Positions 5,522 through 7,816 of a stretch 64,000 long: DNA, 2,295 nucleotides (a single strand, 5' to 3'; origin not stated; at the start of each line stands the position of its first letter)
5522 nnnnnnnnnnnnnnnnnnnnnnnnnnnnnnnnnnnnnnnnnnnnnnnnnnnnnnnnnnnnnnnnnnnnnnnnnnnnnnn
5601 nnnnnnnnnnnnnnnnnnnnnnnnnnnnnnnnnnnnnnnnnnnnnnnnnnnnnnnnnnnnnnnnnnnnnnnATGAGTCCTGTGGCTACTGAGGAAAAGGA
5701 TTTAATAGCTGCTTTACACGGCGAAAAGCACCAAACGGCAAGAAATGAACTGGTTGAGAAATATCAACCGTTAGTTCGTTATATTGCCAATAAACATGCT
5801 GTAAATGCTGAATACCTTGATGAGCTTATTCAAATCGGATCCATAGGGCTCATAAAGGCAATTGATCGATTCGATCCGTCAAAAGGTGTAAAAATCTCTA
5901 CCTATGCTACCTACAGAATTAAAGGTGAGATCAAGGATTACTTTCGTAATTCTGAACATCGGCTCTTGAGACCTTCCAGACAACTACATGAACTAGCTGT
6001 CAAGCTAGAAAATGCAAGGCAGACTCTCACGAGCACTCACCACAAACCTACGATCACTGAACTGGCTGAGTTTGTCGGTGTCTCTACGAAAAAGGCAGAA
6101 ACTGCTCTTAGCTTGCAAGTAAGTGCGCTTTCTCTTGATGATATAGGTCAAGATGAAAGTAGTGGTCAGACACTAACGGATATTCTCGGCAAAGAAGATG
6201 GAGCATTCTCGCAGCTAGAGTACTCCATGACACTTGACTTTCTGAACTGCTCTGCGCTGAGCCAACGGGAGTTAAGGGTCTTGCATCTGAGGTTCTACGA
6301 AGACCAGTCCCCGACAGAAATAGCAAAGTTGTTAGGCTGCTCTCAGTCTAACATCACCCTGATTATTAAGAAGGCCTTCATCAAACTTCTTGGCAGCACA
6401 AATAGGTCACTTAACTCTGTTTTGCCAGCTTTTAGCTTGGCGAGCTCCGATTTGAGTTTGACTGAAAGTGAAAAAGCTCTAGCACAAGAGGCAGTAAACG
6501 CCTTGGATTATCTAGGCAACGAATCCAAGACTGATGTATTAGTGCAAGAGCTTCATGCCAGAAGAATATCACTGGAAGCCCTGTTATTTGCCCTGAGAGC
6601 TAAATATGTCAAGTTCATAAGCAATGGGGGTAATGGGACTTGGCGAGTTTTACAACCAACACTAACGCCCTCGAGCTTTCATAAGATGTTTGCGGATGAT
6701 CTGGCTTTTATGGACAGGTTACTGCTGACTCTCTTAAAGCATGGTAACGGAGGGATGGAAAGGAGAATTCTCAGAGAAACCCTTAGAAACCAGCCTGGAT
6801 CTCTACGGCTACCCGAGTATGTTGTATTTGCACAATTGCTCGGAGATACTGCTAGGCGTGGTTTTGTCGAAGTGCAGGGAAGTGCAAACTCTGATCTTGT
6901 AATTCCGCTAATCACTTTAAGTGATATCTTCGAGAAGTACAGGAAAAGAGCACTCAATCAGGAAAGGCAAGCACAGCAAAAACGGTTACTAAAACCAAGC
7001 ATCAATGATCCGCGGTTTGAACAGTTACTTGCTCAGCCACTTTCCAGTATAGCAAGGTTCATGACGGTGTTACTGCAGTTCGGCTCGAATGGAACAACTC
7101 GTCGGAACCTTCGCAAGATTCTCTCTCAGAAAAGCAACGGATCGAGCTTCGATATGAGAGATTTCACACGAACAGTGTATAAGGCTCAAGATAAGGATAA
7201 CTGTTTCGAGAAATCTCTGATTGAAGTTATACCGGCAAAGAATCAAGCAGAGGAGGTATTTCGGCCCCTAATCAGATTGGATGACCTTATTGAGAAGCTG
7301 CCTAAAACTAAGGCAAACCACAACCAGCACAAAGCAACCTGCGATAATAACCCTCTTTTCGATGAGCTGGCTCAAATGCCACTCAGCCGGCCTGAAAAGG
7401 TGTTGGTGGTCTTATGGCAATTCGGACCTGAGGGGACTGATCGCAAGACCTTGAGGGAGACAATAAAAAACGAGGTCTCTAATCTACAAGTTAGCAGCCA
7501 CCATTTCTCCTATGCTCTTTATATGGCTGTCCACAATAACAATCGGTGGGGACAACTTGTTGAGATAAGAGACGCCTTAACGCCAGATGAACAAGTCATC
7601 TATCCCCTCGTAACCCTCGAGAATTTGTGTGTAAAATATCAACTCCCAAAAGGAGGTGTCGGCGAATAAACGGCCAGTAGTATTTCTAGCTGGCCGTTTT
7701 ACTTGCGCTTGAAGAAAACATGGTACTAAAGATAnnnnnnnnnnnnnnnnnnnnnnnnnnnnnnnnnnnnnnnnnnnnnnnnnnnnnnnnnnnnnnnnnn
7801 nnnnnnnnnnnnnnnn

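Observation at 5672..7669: Sigma-70 family protein with a long C-terminal repeat extension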

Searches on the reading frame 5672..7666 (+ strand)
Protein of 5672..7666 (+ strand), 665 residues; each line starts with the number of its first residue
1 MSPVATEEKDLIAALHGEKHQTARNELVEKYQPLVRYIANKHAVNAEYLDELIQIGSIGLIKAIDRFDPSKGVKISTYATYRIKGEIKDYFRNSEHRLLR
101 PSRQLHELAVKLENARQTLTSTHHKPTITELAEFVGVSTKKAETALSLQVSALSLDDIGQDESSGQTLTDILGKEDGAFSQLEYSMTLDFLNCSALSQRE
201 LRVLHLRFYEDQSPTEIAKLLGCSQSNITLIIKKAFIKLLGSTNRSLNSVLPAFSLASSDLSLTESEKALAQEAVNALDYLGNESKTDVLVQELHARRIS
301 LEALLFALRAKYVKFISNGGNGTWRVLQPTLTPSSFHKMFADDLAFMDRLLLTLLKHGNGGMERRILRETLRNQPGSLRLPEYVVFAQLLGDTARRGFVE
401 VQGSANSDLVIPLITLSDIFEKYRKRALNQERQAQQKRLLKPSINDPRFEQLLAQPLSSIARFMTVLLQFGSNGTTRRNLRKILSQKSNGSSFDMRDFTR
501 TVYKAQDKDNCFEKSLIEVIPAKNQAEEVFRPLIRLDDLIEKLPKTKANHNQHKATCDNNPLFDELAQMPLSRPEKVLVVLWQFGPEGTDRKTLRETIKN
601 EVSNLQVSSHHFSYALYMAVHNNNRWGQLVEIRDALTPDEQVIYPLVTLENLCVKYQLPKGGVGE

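Call 3: search_protein_families(library=pfam, proteins=[window:5672-7666:+], max_evalue=1)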
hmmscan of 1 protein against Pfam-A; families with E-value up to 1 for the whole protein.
window:5672-7666:+ (665 aa): 10 families
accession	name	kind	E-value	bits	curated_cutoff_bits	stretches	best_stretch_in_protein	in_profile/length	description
PF04542.20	Sigma70_r2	-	1.9e-18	66.4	24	1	27-94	1-68/71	Sigma-70 region 2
PF04545.22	Sigma70_r4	-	8.8e-09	35.2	24.1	1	195-239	4-48/50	Sigma-70, region 4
PF04539.22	Sigma70_r3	-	2.8e-07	31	25.3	1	107-170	1-68/78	Sigma-70 region 3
PF08281.18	Sigma70_r4_2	-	0.00011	22.2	25.7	1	195-235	10-50/54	Sigma-70, region 4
PF00196.25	GerE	-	0.0022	18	23.5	1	195-239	2-45/57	Bacterial regulatory proteins, luxR family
PF01047.28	MarR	-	0.0067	16.7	24.6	1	203-234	8-40/59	MarR family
PF13384.12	HTH_23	-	0.1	12.9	24.6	1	206-227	11-33/50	Homeodomain-like domain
PF00376.29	MerR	-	0.3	11.4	28.2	0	127-140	1-14/38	MerR family regulatory protein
PF04967.18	HTH_10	-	0.39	11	23.1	0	215-240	27-52/53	HTH DNA binding domain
PF12793.13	SgrR_N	-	0.66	10.7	24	0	215-251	23-63/115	Sugar transport-related sRNA regulator N-term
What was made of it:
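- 5750..5953 (+): Sigma region 2 (residues 27-94). PF04542, E 1.9e-18, 66 bits against a cut-off of 24 (call 3).
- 5990..6181 (+): Sigma region 3 (residues 107-170). PF04539, 31 bits against a cut-off of 25.3 (call 3).
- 6254..6388 (+): Sigma region 4 (residues 195-239). The 4.2 recognition helix is atypical: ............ PF04545, 35 bits against a cut-off of 24.1 (call 3).
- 6392..6466 (+): Ser/Leu-rich acidic linker (residues 241-265). No domain hit (call 3).
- On σ70 family, group 3 (SigB/SigF/SigG, TIGR02980): PF04542, PF04539 and PF04545 all score above their gathering cut-offs (call 3).
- On ECF sigmas with C-terminal extensions (ECF41/42-like): σ3 is present (call 3). No such Pfam hit at E<=1 (call 3).
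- Checked: Pfam Sigma70_r2 (residues 27-94), r3 (107-170) and r4 (195-239) all score above their gathering cut-offs (call 3).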

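Call 4: search_protein_families(library=ncbifam, proteins=[window:5672-7666:+], max_evalue=1)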
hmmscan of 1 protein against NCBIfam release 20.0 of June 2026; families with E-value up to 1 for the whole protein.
window:5672-7666:+ (665 aa): 72 families (the best 25 are shown)
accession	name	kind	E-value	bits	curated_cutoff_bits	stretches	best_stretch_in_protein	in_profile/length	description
TIGR02980.1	SigBFG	subfamily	7.9e-50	169.7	234.35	1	21-239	2-222/227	SigB/SigF/SigG family RNA polymerase sigma factor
TIGR02885.1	spore_sigF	equivalog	5.7e-38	131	321.45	1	18-238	7-226/231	RNA polymerase sporulation sigma factor SigF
NF004052.0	PRK05572.1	subfamily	1.4e-35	123.1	311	1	8-236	19-243/252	SigF/SigG family RNA polymerase sporulation sigma factor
NF006071.0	PRK08215.1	equivalog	3.9e-34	118.4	372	1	7-238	23-252/258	RNA polymerase sporulation sigma factor SigG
NF005514.0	PRK07122.1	subfamily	6.5e-34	117.3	372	1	16-239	34-259/264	RNA polymerase sigma factor SigF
TIGR02941.1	Sigma_B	equivalog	1e-32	113.6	315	1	9-239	16-249/255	RNA polymerase sigma factor SigB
TIGR02479.1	FliA_WhiG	subfamily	5.9e-32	111.2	189.6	1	27-239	1-219/224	FliA/WhiG family RNA polymerase sigma factor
NF005644.0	PRK07408.1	subfamily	9.5e-32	110.6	261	1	6-239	11-249/258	RNA polymerase sigma factor SigF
TIGR02850.1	spore_sigG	equivalog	1.1e-29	103.7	457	1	7-237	20-248/254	RNA polymerase sporulation sigma factor SigG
TIGR02937.1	sigma70-ECF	superfamily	1.1e-28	99.9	42.9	1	23-239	2-161/165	sigma-70 family RNA polymerase sigma factor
NF004935.0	PRK06288.1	equivalog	1.9e-28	99.9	343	1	7-240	18-259/270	RNA polymerase sigma factor WhiG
NF004471.0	PRK05803.1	subfamily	1.9e-26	92.8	252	2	6-95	35-123/235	RNA polymerase sporulation sigma factor SigK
NF005413.0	PRK06986.1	subfamily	4.8e-26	92.1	201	1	18-239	9-232/241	RNA polymerase sigma factor FliA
NF005809.0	PRK07670.1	equivalog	5.5e-25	88.3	326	1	4-239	5-246/255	FliA/WhiG family RNA polymerase sigma factor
TIGR02846.1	spore_sigmaK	equivalog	6.5e-25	88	298.65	2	6-95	33-121/227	RNA polymerase sporulation sigma factor SigK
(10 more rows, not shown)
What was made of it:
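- On σ70 family, group 3 (SigB/SigF/SigG, TIGR02980): 169.7 bits against a cut-off of 234.35 (call 4).
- Closest known: SigB/SigF/SigG family. Different: It scores below the TIGR02980 cut-off (call 4).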

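Call 17: predict_structure(protein=window:5672-7666:+)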
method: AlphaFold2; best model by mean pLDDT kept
length: 665 residues; sequences in the alignment: 1
mean_pLDDT: 37.5   pTM: 0.21
mean pLDDT of the five models: 37.5, 35.8, 33.5, 32.6, 31.0
residues with pLDDT >= 90: 0; 70-90: 25; 50-70: 14; < 50: 626
segments of 3 or more residues with pLDDT < 50: 1-104, 147-665
pLDDT, mean of each block of 10 residues (from residue 1): 32 36 44 46 41 38 35 33 39 35 50 73 71 80 51 29 32 31 29 34 35 42 40 35 32 36 39 44 37 37 40 30 27 30 38 37 36 32 32 29 26 28 37 35 36 35 35 37 36 34 32 28 30 32 35 35 37 38 40 44 39 40 38 40 33 33 32
secondary structure, 60 per line:
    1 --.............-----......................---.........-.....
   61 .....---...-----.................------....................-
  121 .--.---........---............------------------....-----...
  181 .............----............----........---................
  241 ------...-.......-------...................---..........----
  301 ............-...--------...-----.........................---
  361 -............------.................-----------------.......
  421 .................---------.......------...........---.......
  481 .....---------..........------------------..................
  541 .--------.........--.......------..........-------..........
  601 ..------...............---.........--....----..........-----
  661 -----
elements in order: H3-15 H21-42 H46-54 H56-65 H77-93 H100-119 H128-135 H139-150 H169-172 H178-193 H198-209 H214-221 H225-240 H251-257 H265-283 H287-296 H301-312 E314-316 E325-327 H333-357 H362-373 H380-396 H414-437 H447-453 H460-470 H474-485 H495-504 H523-541 H550-558 H561-567 H574-583 H591-602 H609-623 H627-635 H638-641 H646-655
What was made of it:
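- Tried and rejected: Single-sequence AlphaFold of the whole protein gave pLDDT 37 and was unusable (call 17).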

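Call 54: search_protein_families(library=padloc, proteins=[window:5672-7666:+], max_evalue=0.01)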
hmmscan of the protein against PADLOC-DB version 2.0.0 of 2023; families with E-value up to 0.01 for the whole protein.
window:5672-7666:+ (665 aa): 2 families
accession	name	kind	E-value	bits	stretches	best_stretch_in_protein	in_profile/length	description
PDLC02203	MzaA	-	2.3e-12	44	1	21-155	428-562/683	-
PDLC04133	mad1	-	0.00046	18.4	0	213-234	7-28/60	mads_1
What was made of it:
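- Closest known: MzaA. Same: It is another long sigma-70 family protein with non-sigma domains, and it matches weakly (E 5e-20 and 2e-12; calls 4, 54).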
